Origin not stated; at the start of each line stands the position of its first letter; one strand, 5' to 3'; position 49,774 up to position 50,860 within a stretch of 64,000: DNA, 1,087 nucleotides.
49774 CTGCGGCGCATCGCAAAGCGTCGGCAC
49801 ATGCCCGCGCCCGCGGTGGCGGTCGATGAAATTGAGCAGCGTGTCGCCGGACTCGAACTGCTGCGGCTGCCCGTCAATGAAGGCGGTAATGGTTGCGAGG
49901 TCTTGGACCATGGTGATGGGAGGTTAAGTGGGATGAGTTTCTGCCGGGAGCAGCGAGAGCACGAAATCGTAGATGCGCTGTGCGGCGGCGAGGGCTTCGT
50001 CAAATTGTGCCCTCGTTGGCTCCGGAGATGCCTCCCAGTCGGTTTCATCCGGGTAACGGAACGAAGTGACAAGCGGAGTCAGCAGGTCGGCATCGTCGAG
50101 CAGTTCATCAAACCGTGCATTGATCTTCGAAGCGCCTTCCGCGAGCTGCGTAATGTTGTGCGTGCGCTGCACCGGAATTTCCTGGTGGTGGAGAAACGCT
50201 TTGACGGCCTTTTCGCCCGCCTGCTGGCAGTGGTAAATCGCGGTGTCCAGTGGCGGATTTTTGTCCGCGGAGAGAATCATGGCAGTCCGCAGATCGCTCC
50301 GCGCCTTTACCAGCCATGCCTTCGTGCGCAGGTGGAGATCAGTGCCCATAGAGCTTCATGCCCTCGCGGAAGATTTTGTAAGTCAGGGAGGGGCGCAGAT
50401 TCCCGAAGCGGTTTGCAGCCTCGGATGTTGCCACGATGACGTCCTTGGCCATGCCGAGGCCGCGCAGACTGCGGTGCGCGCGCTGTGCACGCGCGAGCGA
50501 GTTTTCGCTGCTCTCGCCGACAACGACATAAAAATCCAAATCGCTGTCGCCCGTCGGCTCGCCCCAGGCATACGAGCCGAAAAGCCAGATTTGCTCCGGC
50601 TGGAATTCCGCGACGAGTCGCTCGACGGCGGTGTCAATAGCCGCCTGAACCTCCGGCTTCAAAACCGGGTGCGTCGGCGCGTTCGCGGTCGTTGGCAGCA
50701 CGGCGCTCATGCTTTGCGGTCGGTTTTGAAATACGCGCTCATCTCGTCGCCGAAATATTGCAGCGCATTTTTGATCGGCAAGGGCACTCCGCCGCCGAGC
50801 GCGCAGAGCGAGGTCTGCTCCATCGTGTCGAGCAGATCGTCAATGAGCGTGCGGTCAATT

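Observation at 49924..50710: MNT-HEPN toxin-antitoxin pair embedded and translationally coupled inside a formate dehydrogenase operon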

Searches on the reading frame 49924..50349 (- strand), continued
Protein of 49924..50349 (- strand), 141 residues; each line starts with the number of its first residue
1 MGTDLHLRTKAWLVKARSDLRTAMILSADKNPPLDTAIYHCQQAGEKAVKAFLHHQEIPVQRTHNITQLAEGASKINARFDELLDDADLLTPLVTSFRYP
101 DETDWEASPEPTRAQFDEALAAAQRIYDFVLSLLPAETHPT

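Call 27: find_related_loci(query=A1, collection=metagenome_contigs, flank=4000)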
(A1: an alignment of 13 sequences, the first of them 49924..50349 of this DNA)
Query A1 (141 aa) in metagenome_contigs; peptide patterns used: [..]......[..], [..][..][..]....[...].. (x = any residue, [..] = any of these).
600 stretches matched a pattern (row limit reached: there are more); 542 encode a relative of the query (tblastn E <= 1e-3); the best 80 are kept; 80 distinct loci.
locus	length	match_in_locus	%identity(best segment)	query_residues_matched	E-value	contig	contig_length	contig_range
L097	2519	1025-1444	78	1-140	2e-61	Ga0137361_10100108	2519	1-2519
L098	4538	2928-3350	67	1-141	7e-60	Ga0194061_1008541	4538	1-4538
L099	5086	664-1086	67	1-141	7e-60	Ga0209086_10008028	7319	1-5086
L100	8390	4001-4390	55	9-141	2e-43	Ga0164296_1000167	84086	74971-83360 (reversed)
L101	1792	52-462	53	1-140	2e-41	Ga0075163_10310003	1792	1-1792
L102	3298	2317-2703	51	9-140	1e-40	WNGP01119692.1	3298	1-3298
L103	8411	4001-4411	50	1-140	1e-40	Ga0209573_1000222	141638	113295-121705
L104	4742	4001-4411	50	1-140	1e-40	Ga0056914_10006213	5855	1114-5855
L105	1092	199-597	53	4-140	1e-41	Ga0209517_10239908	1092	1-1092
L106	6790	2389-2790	53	3-140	8e-40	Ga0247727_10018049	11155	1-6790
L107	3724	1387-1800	48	1-141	1e-39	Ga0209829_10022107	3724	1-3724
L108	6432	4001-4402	52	3-140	2e-39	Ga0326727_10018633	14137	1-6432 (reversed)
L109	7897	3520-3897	53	12-140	3e-39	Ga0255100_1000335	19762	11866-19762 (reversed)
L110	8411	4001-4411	49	1-140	4e-39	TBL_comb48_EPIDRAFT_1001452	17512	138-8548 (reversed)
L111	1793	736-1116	57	11-140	9e-40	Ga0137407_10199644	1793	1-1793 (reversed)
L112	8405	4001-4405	51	2-141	2e-39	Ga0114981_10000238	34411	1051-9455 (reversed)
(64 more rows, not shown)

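Call 31: search_solved_structures(query=window:49924-50349:-, max_evalue=1, show_alignments=2)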
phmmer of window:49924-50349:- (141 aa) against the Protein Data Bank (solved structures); distinct sequences matched with E-value up to 1: 16.
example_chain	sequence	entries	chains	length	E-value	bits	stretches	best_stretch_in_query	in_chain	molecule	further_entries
1ufb_A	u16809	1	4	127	0.00024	24.6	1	8-131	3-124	TT1696 protein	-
1wol_A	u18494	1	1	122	0.00029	24.3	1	8-130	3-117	122aa long conserved hypothetical protein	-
7fh0_B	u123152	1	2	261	0.003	21.1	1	13-64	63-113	nanobodies aRBD-2-7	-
21tv_A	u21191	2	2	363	0.011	19.2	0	14-46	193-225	Ozoralizumab (OZR) | anti-TNF-alpha nanobodies, TNF30, derived from Ozoralizumab (OZR)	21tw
9dmq_G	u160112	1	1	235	0.11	16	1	18-63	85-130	Fab3 light chain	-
8rda_L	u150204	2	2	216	0.31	14.6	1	22-63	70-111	Fab CA4 L chain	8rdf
9o9a_A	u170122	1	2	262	0.34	14.4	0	14-42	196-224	DR3087 IL-18 Surrogate Cytokine Agonist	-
3zkq_D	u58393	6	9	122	0.39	14.2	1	14-48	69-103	XA4813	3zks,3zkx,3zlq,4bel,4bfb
1o3u_A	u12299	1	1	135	0.52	13.8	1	36-131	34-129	conserved hypothetical protein TM0613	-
6jsz_D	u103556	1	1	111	0.63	13.6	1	14-47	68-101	XAPERONE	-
7d5b_D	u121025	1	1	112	0.64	13.5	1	14-47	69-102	XAPERONE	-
7d5u_D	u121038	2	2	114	0.65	13.5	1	14-47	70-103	xaperone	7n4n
7f1g_D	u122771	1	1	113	0.65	13.5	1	14-47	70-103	XAPERONE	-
7kcr_H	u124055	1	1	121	0.81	13.2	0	11-48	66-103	ADI30056 Fab heavy chain variable region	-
8ty1_B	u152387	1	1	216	0.84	13.2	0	23-63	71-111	NB2E9 light chain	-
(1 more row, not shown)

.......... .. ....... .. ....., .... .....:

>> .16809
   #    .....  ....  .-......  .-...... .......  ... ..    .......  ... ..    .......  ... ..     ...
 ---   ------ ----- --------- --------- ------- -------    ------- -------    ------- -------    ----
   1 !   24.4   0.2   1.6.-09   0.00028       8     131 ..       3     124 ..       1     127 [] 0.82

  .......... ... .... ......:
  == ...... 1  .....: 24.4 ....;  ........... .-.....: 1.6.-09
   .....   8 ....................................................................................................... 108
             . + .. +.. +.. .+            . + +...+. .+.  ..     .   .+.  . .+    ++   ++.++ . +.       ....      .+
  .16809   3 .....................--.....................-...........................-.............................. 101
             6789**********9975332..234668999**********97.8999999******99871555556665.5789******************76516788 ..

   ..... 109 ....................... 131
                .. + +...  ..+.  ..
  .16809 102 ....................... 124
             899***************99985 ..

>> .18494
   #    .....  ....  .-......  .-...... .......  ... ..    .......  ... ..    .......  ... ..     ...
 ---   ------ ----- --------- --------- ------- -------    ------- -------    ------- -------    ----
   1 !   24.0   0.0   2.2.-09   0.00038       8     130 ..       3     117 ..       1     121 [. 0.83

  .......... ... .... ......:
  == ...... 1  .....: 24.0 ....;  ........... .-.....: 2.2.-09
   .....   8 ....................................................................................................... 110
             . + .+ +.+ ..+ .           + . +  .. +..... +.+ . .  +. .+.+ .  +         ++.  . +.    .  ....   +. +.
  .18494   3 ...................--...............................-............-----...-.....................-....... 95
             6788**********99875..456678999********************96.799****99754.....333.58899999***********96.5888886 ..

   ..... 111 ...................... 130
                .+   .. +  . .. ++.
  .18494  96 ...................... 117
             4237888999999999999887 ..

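Call 54: search_protein_families(library=pfam, proteins=[L112:697-2538:+, L112:2668-3525:+, L110:4591-7275:+, L110:7278-8072:+], max_evalue=0.001)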
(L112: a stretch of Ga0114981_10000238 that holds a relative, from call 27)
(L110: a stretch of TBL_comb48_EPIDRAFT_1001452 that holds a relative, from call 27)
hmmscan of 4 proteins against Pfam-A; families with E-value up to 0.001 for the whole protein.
L112:697-2538:+ (613 aa): 6 families
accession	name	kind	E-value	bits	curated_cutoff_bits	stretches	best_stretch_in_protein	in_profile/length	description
PF03781.23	FGE-sulfatase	-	1.7e-42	146.3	23.3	1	324-567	4-245/255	Sulfatase-modifying factor enzyme 1-like domain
PF07635.16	PSCyt1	-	1.1e-23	84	22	2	76-134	1-58/59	Planctomycete cytochrome C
PF13442.11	Cytochrome_CBB3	-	2e-06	28.5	27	0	175-258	6-67/68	Cytochrome C oxidase, cbb3-type, subunit III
PF22297.1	PccH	-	3.1e-06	27.7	24.4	0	170-209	1-39/133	PccH Cytochrome c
PF11845.13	Tll0287-like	-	3.9e-05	24.6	24.1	0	162-205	84-128/144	Tll0287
PF09699.15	Paired_CXXCH_1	-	0.00017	21.6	20.6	0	177-193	3-19/41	Doubled CXXCH motif (Paired_CXXCH_1)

L112:2668-3525:+ (285 aa): 1 family
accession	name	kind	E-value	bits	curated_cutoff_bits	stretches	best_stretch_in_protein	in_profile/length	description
PF02424.20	ApbE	-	9.5e-48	163.5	25.6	1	12-280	1-265/266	ApbE family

L110:4591-7275:+ (894 aa): 5 families
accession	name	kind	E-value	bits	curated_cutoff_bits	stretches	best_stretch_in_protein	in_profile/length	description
PF00122.25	E1-E2_ATPase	-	2.5e-40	138.4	28.1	1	149-341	2-181/181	E1-E2 ATPase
PF00689.26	Cation_ATPase_C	-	1.2e-23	84.3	27.3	1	707-885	1-174/175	Cation transporting ATPase, C-terminus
PF00690.31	Cation_ATPase_N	-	1.8e-11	43.9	20.4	1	44-109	3-69/69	Cation transporter/ATPase, N-terminus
PF00702.32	Hydrolase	-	4.4e-11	44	26.4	1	357-638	1-191/191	haloacid dehalogenase-like hydrolase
PF13246.12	Cation_ATPase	-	8.9e-11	42.1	21.7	1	419-466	42-91/91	Cation transport ATPase (P-type)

L110:7278-8072:+ (264 aa): 1 family
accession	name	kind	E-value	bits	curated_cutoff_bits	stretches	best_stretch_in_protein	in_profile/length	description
PF00359.27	PTS_EIIA_2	-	5.3e-21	75.5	27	1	20-146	16-141/144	Phosphoenolpyruvate-dependent sugar phosphotransferase system, EIIA 2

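Call 56: search_protein_families(library=padloc, proteins=[window:49924-50349:-], max_evalue=0.01)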
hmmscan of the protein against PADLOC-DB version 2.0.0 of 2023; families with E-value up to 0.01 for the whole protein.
window:49924-50349:- (141 aa): 0 families

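Call 67: predict_structure(alignment_id=A2)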
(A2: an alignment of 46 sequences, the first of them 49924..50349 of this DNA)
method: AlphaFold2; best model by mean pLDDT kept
length: 141 residues; sequences in the alignment: 46
mean_pLDDT: 91.6   pTM: 0.87
mean pLDDT of the five models: 91.6, 91.2, 91.1, 90.1, 89.9
residues with pLDDT >= 90: 113; 70-90: 14; 50-70: 14; < 50: 0
segments of 3 or more residues with pLDDT < 50: none
pLDDT, mean of each block of 10 residues (from residue 1): 89 98 97 94 98 96 93 97 97 74 60 95 99 97 84
secondary structure, 60 per line:
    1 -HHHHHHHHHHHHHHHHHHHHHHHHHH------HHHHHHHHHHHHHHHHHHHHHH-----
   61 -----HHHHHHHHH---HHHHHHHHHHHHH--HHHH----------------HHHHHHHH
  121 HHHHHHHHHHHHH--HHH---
elements in order: H2-27 H34-55 H66-74 H78-90 H93-96 H113-133

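Call 70: fold_search(model_id=the predicted structure, library=pdb)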
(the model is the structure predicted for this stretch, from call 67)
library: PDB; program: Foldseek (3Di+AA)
matches with E <= 10: 274; with E <= 0.001: 2
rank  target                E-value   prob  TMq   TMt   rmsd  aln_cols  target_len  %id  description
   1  1wol                  4.4e-04  1.00  0.70  0.81   3.2       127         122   29  Crystal Structure of ST0689, an archaeal HEPN homologue (released 2005-11-22)
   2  1ufb_A                5.3e-04  1.00  0.80  0.88   2.0       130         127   29  Crystal structure of TT1696 from Thermus thermophilus HB8 (released 2003-11-28)
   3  4nqf_B                4.4e-03  1.00  0.72  0.67   3.1       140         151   17  Crystal structure of HEPN domain protein (released 2014-03-26)
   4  3o10_A                6.8e-03  1.00  0.76  0.77   2.7       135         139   17  Crystal structure of the HEPN domain from human sacsin (released 2011-03-30)
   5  1o3u                  7.5e-03  1.00  0.55  0.63   4.9       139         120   20  Crystal structure of an hepn domain protein (tm0613) from thermotoga maritima at 1.75 A resolution (released 2003-04-22)
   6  4nqf_A                7.9e-03  1.00  0.72  0.70   2.9       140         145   17  Crystal structure of HEPN domain protein (released 2014-03-26)
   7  3o10_C                9.5e-03  1.00  0.78  0.81   2.3       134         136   17  Crystal structure of the HEPN domain from human sacsin (released 2011-03-30)
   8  3o10_D                1.6e-02  1.00  0.75  0.77   2.7       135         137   18  Crystal structure of the HEPN domain from human sacsin (released 2011-03-30)
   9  7bxo_H                3.9e-02  1.00  0.53  0.57   5.6       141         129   11  Crystal structure of the toxin-antitoxin with AMP-PNP (released 2020-09-30)
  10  2hsb                  6.6e-02  1.00  0.50  0.54   5.8       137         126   12  Crystal structure of a hepn domain containing protein (af_0298) from archaeoglobus fulgidus at 1.95 A resolution (released 2006-08-15)
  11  7bxo_G                9.2e-02  0.99  0.50  0.53   5.2       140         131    9  Crystal structure of the toxin-antitoxin with AMP-PNP (released 2020-09-30)
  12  7bxo_D                1.0e-01  0.98  0.49  0.52   5.3       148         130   11  Crystal structure of the toxin-antitoxin with AMP-PNP (released 2020-09-30)
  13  6m6u_D                1.1e-01  0.99  0.53  0.56   4.9       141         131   11  Crystal structure the toxin-antitoxin MntA-HpeT mutant-D39ED41E (released 2020-09-30)
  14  7bxo_F                1.1e-01  0.98  0.50  0.52   5.0       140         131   10  Crystal structure of the toxin-antitoxin with AMP-PNP (released 2020-09-30)
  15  6m6u_I                2.0e-01  0.92  0.45  0.48   5.3       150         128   10  Crystal structure the toxin-antitoxin MntA-HpeT mutant-D39ED41E (released 2020-09-30)
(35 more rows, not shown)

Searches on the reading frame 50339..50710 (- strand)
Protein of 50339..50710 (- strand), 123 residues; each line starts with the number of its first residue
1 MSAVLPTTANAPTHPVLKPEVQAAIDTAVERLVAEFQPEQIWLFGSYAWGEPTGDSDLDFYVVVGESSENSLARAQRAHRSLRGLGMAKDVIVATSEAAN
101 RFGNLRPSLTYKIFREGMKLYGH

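Call 3: search_protein_families(library=pfam, proteins=[window:50339-50710:-], max_evalue=0.01)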
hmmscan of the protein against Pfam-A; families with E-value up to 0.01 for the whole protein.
window:50339-50710:- (123 aa): 2 families
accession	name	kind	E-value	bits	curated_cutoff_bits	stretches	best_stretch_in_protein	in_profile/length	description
PF18765.7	Polbeta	-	1e-07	32.5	26.9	1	34-92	9-67/93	Polymerase beta, Nucleotidyltransferase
PF01909.29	NTP_transf_2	-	1.1e-07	32.6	21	1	27-79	3-59/93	Nucleotidyltransferase domain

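Call 4: search_protein_families(library=ncbifam, proteins=[window:50339-50710:-], max_evalue=0.01)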
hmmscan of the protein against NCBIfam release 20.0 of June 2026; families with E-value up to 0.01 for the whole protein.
window:50339-50710:- (123 aa): 3 families
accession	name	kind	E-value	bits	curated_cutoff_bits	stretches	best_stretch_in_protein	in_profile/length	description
NF047752.1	MntA_antitoxin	equivalog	6.6e-07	29.2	60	1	35-121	4-81/106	type VII toxin-antitoxin system MntA family adenylyltransferase antitoxin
NF028535.0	ANT_4p_II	subfamily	0.0047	16.2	350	1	23-67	3-48/251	ANT(4')-II family aminoglycoside nucleotidyltransferase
NF051895.1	anti_phage_HalB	equivalog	0.0064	16.1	190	1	42-69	3-30/211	anti-phage Hailong system nucleotidyltransferase HalB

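Call 32: search_solved_structures(query=window:50339-50710:-, max_evalue=1, show_alignments=2)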
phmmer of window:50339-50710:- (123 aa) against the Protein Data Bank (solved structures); distinct sequences matched with E-value up to 1: 8.
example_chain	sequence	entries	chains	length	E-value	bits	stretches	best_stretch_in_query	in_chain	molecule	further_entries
9xbd_E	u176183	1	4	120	0.0013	22.1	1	37-118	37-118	Nucleotidyltransferase domain-containing protein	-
1wot_A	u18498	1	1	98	0.0088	19.4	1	27-93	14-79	PUTATIVE MINIMAL NUCLEOTIDYLTRANSFERASE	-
5yep_A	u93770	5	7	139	0.021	18.2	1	39-92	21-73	Toxin-antitoxin system antidote Mnt family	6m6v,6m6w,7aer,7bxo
1no5_A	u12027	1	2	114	0.13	15.6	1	17-75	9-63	Hypothetical protein HI0073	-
4ebj_A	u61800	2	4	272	0.16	15.3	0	21-66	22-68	Aminoglycoside nucleotidyltransferase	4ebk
2rff_A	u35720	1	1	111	0.23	14.8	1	28-84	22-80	Putative nucleotidyltransferase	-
6m6u_A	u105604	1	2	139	0.28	14.5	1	39-92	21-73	Toxin-antitoxin system antitoxin MntA family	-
9z7q_I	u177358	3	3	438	0.61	13.4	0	25-72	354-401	Cmr1-MntA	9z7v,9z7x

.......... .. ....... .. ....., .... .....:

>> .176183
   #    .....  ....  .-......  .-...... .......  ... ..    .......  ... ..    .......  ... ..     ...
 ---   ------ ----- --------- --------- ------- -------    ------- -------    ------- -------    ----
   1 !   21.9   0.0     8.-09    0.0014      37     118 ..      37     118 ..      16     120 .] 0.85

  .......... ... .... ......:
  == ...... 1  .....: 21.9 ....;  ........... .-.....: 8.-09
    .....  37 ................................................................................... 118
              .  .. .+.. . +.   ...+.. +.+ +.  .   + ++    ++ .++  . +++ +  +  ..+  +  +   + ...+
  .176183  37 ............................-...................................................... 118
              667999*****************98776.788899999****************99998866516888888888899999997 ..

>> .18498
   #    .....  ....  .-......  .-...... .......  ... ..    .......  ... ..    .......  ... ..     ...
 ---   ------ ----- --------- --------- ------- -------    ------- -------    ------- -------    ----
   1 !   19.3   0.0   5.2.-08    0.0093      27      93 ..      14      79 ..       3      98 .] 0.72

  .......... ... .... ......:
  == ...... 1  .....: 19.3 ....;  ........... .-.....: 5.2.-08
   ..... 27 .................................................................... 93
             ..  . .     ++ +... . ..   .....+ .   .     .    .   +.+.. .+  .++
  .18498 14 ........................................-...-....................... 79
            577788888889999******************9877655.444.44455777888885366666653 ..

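Call 56: search_protein_families(library=padloc, proteins=[window:50339-50710:-], max_evalue=0.01)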
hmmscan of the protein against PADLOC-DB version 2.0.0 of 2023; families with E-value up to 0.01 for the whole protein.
window:50339-50710:- (123 aa): 7 families
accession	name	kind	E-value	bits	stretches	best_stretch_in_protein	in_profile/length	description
PDLC04903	PDC-S09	-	8.4e-10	36.9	1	39-119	27-107/108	-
PDLC04907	PDC-S09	-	9.5e-09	33.4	1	17-120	6-114/114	-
PDLC04904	PDC-S09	-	2.7e-07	28.8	1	26-85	13-70/104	-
PDLC04906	PDC-S09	-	9.2e-07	27.2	1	20-69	6-55/98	-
PDLC04902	PDC-S09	-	1.3e-06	26.7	1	26-92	9-75/97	-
PDLC04778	PDC-M70A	-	0.0003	18.2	1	28-87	35-97/355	-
PDLC04905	PDC-S09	-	0.00044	18.5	1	27-84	10-68/101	-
